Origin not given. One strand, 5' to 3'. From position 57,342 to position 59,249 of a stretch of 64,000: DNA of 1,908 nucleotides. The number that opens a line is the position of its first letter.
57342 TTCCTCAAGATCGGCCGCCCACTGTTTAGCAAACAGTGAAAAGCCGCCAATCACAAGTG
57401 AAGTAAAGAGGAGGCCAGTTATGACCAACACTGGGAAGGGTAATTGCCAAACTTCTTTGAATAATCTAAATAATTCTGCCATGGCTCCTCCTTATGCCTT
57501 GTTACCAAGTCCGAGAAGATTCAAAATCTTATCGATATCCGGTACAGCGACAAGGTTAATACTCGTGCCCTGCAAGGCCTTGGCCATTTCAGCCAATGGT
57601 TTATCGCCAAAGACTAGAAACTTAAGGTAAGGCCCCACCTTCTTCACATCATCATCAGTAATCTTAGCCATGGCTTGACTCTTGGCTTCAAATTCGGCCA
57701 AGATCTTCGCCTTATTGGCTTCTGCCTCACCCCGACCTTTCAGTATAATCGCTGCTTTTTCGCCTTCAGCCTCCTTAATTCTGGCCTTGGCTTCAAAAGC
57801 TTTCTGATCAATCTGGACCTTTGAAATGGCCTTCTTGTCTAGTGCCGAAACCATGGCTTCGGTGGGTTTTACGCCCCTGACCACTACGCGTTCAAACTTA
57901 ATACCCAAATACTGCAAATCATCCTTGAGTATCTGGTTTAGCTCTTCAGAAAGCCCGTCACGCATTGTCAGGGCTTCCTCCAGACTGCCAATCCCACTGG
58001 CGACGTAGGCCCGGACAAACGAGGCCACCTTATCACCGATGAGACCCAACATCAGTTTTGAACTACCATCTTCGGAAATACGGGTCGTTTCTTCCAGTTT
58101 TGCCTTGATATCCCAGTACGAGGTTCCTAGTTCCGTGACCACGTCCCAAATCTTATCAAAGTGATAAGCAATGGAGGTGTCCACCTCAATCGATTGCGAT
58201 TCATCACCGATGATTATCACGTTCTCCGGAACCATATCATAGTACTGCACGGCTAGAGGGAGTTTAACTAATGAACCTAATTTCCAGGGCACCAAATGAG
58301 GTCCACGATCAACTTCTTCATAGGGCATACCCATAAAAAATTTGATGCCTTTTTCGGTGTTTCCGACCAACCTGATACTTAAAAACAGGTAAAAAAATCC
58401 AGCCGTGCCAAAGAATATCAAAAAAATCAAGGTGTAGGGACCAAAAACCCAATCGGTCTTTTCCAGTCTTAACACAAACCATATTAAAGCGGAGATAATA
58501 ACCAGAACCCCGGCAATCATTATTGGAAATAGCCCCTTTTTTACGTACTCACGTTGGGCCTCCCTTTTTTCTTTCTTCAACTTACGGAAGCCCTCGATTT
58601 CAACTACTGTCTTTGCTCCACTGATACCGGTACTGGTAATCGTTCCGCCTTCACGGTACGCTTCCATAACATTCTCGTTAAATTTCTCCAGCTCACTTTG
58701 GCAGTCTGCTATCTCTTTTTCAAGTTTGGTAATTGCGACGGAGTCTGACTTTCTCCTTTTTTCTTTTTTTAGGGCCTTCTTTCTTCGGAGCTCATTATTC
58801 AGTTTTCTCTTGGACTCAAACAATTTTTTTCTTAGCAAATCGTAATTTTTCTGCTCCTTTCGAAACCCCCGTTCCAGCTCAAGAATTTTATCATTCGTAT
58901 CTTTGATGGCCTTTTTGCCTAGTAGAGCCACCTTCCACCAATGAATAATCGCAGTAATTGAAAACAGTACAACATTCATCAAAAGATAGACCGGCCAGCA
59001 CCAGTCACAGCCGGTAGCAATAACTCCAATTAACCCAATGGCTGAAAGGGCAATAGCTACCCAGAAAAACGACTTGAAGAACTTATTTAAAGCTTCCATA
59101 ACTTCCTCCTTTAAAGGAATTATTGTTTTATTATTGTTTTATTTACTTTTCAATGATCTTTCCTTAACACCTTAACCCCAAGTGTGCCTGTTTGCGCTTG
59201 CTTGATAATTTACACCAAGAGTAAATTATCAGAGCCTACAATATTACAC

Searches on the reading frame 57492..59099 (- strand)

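Call 70: search_protein_families(library=pfam, proteins=[window:57492-59099:-], max_evalue=0.0001)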
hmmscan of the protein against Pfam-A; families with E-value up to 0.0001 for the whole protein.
window:57492-59099:- (535 aa): 1 family
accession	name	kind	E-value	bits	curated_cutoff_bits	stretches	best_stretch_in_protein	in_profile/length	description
PF01145.31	Band_7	-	4.9e-10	40.2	23.6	1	245-447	3-175/176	SPFH domain / Band 7 family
